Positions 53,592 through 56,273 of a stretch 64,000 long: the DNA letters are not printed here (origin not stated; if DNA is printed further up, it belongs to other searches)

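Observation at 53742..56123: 793-aa protein made of ~17 tandem '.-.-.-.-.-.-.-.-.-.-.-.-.' helical repeats, convergent with the Che operon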

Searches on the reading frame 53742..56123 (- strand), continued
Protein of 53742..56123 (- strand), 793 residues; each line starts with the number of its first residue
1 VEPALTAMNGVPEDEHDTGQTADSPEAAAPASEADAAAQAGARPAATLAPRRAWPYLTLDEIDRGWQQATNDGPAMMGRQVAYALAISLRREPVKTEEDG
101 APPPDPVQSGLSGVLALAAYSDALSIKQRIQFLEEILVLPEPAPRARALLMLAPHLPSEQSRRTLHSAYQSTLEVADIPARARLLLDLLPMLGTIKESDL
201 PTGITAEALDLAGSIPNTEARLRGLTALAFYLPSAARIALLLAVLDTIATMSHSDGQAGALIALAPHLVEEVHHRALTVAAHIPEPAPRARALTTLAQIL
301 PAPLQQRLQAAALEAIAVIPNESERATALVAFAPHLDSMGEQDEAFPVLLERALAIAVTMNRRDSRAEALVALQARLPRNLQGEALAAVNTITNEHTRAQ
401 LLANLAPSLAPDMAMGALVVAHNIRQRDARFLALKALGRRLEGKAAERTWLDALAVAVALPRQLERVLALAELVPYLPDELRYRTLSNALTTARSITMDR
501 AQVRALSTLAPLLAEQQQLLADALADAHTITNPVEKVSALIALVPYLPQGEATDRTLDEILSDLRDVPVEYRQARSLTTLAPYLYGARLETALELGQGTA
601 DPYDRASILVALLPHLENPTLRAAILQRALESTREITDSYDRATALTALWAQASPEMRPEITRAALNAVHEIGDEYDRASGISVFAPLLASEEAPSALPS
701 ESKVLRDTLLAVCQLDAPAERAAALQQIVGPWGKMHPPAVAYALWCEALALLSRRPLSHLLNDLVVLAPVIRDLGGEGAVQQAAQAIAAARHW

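Call 29: fold_search(model_id=the predicted structure, library=pdb)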
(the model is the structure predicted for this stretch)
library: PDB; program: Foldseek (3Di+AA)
matches with E <= 10: 1573; with E <= 0.001: 134
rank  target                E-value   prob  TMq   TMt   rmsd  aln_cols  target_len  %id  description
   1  9m1k_D                1.5e-06  1.00  0.26  0.19  31.8       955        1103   13  Cryo-EM structure of the TBC-DE-Arl2-beta-tubulin complex with GTP (released 2025-10-22)
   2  6xte_A                2.4e-06  1.00  0.29  0.22  36.0       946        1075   11  Human karyopherin RanBP5 (isoform-1) (released 2020-04-22)
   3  7z8r_D                2.9e-06  1.00  0.25  0.19  39.5       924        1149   12  CAND1-CUL1-RBX1 (released 2023-04-19)
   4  3w3t                  4.7e-06  1.00  0.27  0.22  29.8       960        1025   12  Crystal structure of Kap121p (released 2013-04-10)
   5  3w3x_A                4.9e-06  1.00  0.27  0.22  28.0       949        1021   12  Crystal structure of Kap121p bound to Pho4p (released 2013-04-10)
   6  3w3w_A                5.1e-06  1.00  0.27  0.23  27.9       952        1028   12  Crystal structure of Kap121p bound to Ste12p (released 2013-04-10)
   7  3w3v                  5.3e-06  1.00  0.27  0.22  30.0       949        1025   12  Crystal structure of Kap121p mutant D353K/E396K/D438K (released 2013-04-10)
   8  7unk_A                5.7e-06  1.00  0.27  0.23  29.3       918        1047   13  Structure of Importin-4 bound to the H3-H4-ASF1 histone-histone chaperone complex (released 2022-09-21)
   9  3w3y_A                8.7e-06  1.00  0.28  0.23  30.1       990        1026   13  Crystal structure of Kap121p bound to Nup53p (released 2013-04-10)
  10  5ve8_A                1.3e-05  1.00  0.30  0.25  36.1       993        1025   12  Crystal structure of full-length Kluyveromyces lactis Kap123 with histone H3 1-28 (released 2017-11-01)
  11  5yvg_A                1.4e-05  1.00  0.29  0.28  31.7       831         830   13  Crystal structure of Karyopherin beta2 in complex with FUS(full length) (released 2018-05-16)
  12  4c0p_D                1.4e-05  1.00  0.29  0.26  30.0       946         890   12  Unliganded Transportin 3 (released 2014-01-22)
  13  6xu2_A                1.5e-05  1.00  0.30  0.23  35.6       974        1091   11  Human karyopherin RanBP5 (isoform-3) (released 2020-04-22)
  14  9l5s_I                1.5e-05  1.00  0.16  0.17  46.4       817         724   12  Cryo-EM structure of the thermophile spliceosome (state B*Q1) (released 2025-03-12)
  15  7z8t_D                1.5e-05  1.00  0.25  0.19  39.1       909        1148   12  CAND1-SCF-SKP2 CAND1 engaged SCF rocked (released 2023-04-19)
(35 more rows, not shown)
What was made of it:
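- On HEAT repeat (Pfam PF02985, PF13646, PF03130, PF13513): Foldseek hits to PP2A-A, karyopherins and CAND1 at E about 1e-6 (call 29).
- The top 50 Foldseek PDB hits are all alpha-solenoid proteins, mostly HEAT: karyopherins, CAND1, PP2A-A, TBCD (call 29).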

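Call 30: find_related_loci(query=A1, collection=genome_contigs, flank=10000)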
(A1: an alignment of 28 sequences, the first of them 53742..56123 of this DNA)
Query A1 (793 aa) in genome_contigs; peptide patterns used: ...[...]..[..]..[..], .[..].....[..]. (x = any residue, [..] = any of these).
276 stretches matched a pattern; 74 encode a relative of the query (tblastn E <= 1e-3); 73 distinct loci.
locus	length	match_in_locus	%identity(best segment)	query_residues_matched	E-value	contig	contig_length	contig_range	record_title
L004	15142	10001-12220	62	54-793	0e+0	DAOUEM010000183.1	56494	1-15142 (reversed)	MAG TPA_asm: Anaerolineae bacterium isolate N6_285 k139_2211875, whole genome shotgun sequence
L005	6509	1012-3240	62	54-793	0e+0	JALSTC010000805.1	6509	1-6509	MAG: Ardenticatenia bacterium isolate 356-308_metabat2_scaf2bin.086 356-308_scaffold_8766_c1, whole genome shotgun seque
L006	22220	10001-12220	62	54-793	0e+0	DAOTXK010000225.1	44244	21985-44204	MAG TPA_asm: Anaerolineae bacterium isolate H21_247 k133_3371997, whole genome shotgun sequence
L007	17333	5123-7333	56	54-793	0e+0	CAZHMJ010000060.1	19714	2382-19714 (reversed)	MAG TPA_asm: uncultured Anaerolineae bacterium isolate binchicken_co27_456 genome assembly, contig: NODE_4855_length_197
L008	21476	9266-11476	56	54-793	0e+0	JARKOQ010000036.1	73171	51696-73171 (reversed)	MAG: Aggregatilineales bacterium isolate D137_metabat.41 k141_103405, whole genome shotgun sequence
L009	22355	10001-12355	56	7-793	0e+0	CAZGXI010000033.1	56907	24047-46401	MAG TPA_asm: uncultured Anaerolineae bacterium isolate binchicken_co190_119 genome assembly, contig: NODE_1243_length_56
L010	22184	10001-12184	39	57-788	8e-121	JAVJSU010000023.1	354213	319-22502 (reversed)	MAG: Aggregatilineales bacterium isolate G1-WW12-24 k141_30933, whole genome shotgun sequence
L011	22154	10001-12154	36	61-784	6e-111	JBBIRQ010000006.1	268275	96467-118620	MAG: Anaerolineaceae bacterium isolate SLF170214_bin_353 NODE_28_length_268275_cov_5.69869, whole genome shotgun sequenc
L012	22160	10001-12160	36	61-785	1e-107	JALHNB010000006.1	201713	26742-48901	MAG: Anaerolineae bacterium isolate Bin_50_3 c_000000000405, whole genome shotgun sequence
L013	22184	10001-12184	36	61-788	3e-107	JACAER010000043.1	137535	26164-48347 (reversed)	MAG: Chloroflexota bacterium isolate L.E.CH.6 k119_2379954, whole genome shotgun sequence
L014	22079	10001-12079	37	73-771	4e-103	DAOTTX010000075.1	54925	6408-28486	MAG TPA_asm: Anaerolineae bacterium isolate F14_29 k111_59473, whole genome shotgun sequence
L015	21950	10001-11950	37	132-784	2e-99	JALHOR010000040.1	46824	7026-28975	MAG: Anaerolineae bacterium isolate bin.171_sub c_000000003772, whole genome shotgun sequence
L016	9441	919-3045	37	73-785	4e-99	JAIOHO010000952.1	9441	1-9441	MAG: Anaerolineae bacterium isolate MAG_06 contig_289592, whole genome shotgun sequence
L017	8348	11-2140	36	77-788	4e-99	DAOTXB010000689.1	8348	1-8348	MAG TPA_asm: Anaerolineae bacterium isolate H18_214 k95_6588109, whole genome shotgun sequence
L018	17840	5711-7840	39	73-788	3e-98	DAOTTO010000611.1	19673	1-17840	MAG TPA_asm: Anaerolineae bacterium isolate F11_13 k119_3291088, whole genome shotgun sequence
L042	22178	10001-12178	37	60-793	2e-99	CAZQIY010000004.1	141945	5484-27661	MAG TPA_asm: uncultured Anaerolineaceae bacterium isolate SRP268622_co1_413 genome assembly, contig: NODE_119_length_141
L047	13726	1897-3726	35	172-785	2e-80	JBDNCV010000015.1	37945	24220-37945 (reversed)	MAG: Anaerolinea sp. isolate GM_bin2_OCT21 C15, whole genome shotgun sequence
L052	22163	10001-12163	33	55-790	4e-71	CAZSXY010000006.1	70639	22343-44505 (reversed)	MAG TPA_asm: uncultured Anaerolineaceae bacterium isolate SRP338002_co1_26 genome assembly, contig: NODE_368_length_7063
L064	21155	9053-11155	32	73-789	9e-54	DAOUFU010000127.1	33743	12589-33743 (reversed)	MAG TPA_asm: Anaerolineae bacterium isolate R24_102 k131_1482111, whole genome shotgun sequence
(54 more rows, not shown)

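Call 34: search_protein_families(library=padloc, proteins=[window:53742-56123:-, P0032, P0033, P0035], max_evalue=0.01)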
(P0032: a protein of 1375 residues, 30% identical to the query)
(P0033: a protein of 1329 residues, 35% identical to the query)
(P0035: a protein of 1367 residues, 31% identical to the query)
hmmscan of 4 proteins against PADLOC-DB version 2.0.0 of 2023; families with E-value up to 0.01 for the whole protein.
window:53742-56123:- (793 aa): 1 family
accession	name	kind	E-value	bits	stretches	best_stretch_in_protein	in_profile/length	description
PDLC01247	DEDDh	-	0.00025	19.7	1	384-494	40-136/139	"CAS-I,CAS-II,CAS-III,CAS-IV,CAS-V,CAS-VI; associated"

P0032 (1375 aa): 0 families

P0033 (1329 aa): 0 families

P0035 (1367 aa): 0 families

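Call 43: search_solved_structures(query=A1, max_evalue=1)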
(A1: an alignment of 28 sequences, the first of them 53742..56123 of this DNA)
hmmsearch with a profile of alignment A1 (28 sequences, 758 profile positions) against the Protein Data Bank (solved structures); distinct sequences matched with E-value up to 1: 6.
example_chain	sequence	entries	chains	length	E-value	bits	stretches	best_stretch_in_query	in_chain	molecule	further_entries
3zpj_A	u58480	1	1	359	1.7e-05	26.5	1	553-619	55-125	TON_1535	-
5h7c_A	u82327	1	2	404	0.00015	23.5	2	14-228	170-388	Immunoglobulin G-binding protein A, DHR14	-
9k7u_A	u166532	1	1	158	0.00034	22.2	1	116-189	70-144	Heter-Zn2-HEHE-22A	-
5cwh_A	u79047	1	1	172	0.11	13.9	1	97-240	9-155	Designed helical repeat protein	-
5h78_A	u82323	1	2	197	0.13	13.7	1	96-226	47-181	cAMP-dependent protein kinase type II-alpha regulatory subunit,DHR14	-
6nhl_A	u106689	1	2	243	0.95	10.8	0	229-287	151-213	7-carboxy-7-deazaguanine synthase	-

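Call 44: search_solved_structures(query=A1, max_evalue=0.001, show_alignments=1)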
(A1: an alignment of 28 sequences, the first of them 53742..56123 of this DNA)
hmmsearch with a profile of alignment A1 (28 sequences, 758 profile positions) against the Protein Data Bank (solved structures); distinct sequences matched with E-value up to 0.001: 3.
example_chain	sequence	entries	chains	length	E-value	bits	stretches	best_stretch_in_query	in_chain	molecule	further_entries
3zpj_A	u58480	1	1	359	1.7e-05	26.5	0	553-619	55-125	TON_1535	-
5h7c_A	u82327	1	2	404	0.00015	23.5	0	14-228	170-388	Immunoglobulin G-binding protein A, DHR14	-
9k7u_A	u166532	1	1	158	0.00034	22.2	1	116-189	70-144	Heter-Zn2-HEHE-22A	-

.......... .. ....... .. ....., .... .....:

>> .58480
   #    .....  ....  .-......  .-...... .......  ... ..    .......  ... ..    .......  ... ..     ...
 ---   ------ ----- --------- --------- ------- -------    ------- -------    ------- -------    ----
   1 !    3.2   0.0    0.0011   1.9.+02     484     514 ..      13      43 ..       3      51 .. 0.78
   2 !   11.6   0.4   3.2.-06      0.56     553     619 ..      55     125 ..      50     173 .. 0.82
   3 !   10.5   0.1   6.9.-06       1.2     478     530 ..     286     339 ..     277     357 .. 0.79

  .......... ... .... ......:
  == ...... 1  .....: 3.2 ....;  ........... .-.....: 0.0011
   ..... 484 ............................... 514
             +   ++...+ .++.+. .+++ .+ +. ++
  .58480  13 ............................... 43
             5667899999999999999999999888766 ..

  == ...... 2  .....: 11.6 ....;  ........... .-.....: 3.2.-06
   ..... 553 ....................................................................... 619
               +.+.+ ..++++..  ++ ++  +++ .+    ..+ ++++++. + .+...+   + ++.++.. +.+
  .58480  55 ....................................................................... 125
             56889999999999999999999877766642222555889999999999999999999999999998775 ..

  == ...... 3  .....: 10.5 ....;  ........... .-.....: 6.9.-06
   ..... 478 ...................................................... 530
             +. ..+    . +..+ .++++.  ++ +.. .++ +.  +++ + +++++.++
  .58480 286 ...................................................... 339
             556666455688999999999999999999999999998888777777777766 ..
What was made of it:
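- Closest known: TON_1535 of Thermococcus onnurineus. Same: It shares an 'I-x-D/N-P-x-x-[KR]-x-x-A-L-x-x-[IL]-A' rhythm (calls 43, 44).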

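Call 48: search_protein_families(library=pfam, alignment_id=A1, max_evalue=0.01)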
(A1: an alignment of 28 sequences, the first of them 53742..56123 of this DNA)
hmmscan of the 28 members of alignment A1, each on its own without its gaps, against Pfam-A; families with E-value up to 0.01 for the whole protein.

A. member 1, window:53742-56123:- (793 aa): 0 families

B. families by the number of members that match (of 28 scanned): 2 families
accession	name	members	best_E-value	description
PF04363.17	DUF496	1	0.00025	Protein of unknown function (DUF496)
PF21923.1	BON_like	1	0.0099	BON-like domain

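Call 49: find_encoding_contigs(protein=P0001, flank=10000, max_places=2)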
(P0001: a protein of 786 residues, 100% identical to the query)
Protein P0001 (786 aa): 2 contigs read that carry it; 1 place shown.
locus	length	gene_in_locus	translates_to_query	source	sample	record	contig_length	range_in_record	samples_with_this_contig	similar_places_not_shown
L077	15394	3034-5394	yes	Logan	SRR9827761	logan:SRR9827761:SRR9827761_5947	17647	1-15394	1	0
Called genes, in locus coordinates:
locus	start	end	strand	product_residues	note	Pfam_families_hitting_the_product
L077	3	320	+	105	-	?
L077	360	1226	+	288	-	PF00294:PfkB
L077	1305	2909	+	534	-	PF07969:Amidohydro_3, PF01979:Amidohydro_1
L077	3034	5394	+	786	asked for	-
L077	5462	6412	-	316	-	PF00072:Response_reg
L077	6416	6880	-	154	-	PF01584:CheW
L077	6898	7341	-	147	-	-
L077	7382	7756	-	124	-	PF00072:Response_reg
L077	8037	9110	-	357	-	PF00072:Response_reg, PF01339:CheB_methylest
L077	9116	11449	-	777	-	PF01627:Hpt, PF02518:HATPase_c, PF01584:CheW, PF00072:Response_reg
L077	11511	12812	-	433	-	PF00015:MCPsignal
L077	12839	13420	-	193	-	PF01584:CheW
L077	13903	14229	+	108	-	PF05437:AzlD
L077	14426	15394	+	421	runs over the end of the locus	PF01547:SBP_bac_1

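Call 53: search_protein_families(library=pfam, proteins=[L003:10343-10780:+, L047:3759-4232:+, L052:9470-10300:+, L064:6309-8336:+, L042:12257-12691:+], max_evalue=1)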
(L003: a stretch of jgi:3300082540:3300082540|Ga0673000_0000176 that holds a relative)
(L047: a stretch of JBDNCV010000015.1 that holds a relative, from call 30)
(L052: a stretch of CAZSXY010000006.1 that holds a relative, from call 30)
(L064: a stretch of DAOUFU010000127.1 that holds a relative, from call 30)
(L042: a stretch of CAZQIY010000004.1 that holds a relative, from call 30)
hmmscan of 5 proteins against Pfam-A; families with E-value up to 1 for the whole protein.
L003:10343-10780:+ (145 aa): 3 families
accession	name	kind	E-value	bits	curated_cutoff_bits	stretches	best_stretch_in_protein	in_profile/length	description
PF13185.12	GAF_2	-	0.055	14.1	28.6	1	48-124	54-131/136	GAF domain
PF18127.6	NAMPT_N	-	0.064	14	25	1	62-126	6-74/98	Nicotinamide phosphoribosyltransferase, N-terminal domain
PF24219.2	DUF7438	-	0.2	12.5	25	1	109-129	1-21/57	Family of unknown function (DUF7438)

L047:3759-4232:+ (157 aa): 3 families
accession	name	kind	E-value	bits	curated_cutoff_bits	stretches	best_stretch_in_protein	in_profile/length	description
PF13185.12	GAF_2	-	0.012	16.2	28.6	1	22-112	15-108/136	GAF domain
PF12419.13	DUF3670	-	0.078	13.1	27.6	1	124-154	62-92/136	SNF2 Helicase protein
PF01590.32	GAF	-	0.083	13.9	22.4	1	15-115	6-110/133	GAF domain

L052:9470-10300:+ (277 aa): 0 families

L064:6309-8336:+ (675 aa): 5 families
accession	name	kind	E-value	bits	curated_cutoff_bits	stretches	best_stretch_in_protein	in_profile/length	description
PF08239.17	SH3_3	-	1e-27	96.5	27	3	435-487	2-53/54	Bacterial SH3 domain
PF07691.17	PA14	-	4e-22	79.1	24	2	268-404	4-143/147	PA14 domain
PF12587.13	DUF3761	-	0.0041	18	29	1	220-250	51-81/82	Protein of unknown function (DUF3761)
PF06347.19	SH3_4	-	0.01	16.1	24.1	1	434-485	3-52/56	Bacterial SH3 domain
PF17511.7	Mobilization_B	-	0.14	12.9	27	1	4-53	84-132/136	Mobilization protein B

L042:12257-12691:+ (144 aa): 1 family
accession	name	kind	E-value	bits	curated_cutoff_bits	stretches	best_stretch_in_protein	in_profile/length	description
PF12781.13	AAA_9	-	0.019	14.5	27.4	1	38-103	52-116/222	ATP-binding dynein motor region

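Call 76: list_cluster_members(proteins=[P0032, P0034, P0035, P0044, P0047, P0049, P0037, P0043, P0001, P0039])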
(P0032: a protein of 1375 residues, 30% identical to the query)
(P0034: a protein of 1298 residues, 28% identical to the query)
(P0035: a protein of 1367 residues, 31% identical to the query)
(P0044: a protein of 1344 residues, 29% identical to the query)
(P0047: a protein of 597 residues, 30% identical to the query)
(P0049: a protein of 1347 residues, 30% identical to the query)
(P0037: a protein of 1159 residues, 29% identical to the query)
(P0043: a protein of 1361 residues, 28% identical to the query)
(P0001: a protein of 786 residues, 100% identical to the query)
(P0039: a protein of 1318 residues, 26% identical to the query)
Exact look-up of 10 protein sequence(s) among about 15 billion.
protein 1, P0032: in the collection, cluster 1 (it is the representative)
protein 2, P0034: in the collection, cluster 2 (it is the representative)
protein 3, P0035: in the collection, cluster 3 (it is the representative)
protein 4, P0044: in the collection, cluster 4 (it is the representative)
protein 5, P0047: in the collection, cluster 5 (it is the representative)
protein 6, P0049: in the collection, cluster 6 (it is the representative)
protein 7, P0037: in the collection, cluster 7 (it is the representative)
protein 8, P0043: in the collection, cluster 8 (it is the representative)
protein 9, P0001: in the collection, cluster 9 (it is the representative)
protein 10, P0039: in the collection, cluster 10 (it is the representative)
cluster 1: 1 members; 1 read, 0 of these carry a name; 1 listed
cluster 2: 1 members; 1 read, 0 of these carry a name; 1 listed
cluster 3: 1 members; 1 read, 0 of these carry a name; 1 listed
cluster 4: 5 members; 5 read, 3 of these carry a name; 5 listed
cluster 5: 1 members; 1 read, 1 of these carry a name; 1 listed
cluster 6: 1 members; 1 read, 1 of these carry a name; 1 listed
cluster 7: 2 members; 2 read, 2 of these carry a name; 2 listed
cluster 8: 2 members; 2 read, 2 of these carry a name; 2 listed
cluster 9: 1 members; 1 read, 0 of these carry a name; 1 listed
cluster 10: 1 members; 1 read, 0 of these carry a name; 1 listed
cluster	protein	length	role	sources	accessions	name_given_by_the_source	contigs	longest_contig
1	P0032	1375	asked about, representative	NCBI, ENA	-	-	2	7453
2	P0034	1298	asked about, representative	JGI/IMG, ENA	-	-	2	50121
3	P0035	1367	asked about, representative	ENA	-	-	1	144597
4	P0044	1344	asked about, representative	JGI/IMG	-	hypothetical protein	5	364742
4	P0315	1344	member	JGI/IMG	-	hypothetical protein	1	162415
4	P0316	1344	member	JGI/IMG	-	hypothetical protein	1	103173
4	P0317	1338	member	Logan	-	-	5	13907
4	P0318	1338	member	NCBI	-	-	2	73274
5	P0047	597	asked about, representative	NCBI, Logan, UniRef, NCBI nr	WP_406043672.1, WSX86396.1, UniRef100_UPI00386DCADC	hypothetical protein OG799_05335 [Micromonospora sp. NBC_00898] | hypothetical protein n=1 Tax=Micromonospora sp. NBC_00898 TaxID=2975981 ...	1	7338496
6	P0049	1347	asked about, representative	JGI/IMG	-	hypothetical protein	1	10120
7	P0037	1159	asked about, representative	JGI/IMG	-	hypothetical protein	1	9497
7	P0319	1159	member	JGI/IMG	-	hypothetical protein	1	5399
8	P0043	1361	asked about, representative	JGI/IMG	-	hypothetical protein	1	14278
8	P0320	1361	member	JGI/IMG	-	hypothetical protein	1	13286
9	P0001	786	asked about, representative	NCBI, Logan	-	-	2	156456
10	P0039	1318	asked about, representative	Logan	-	-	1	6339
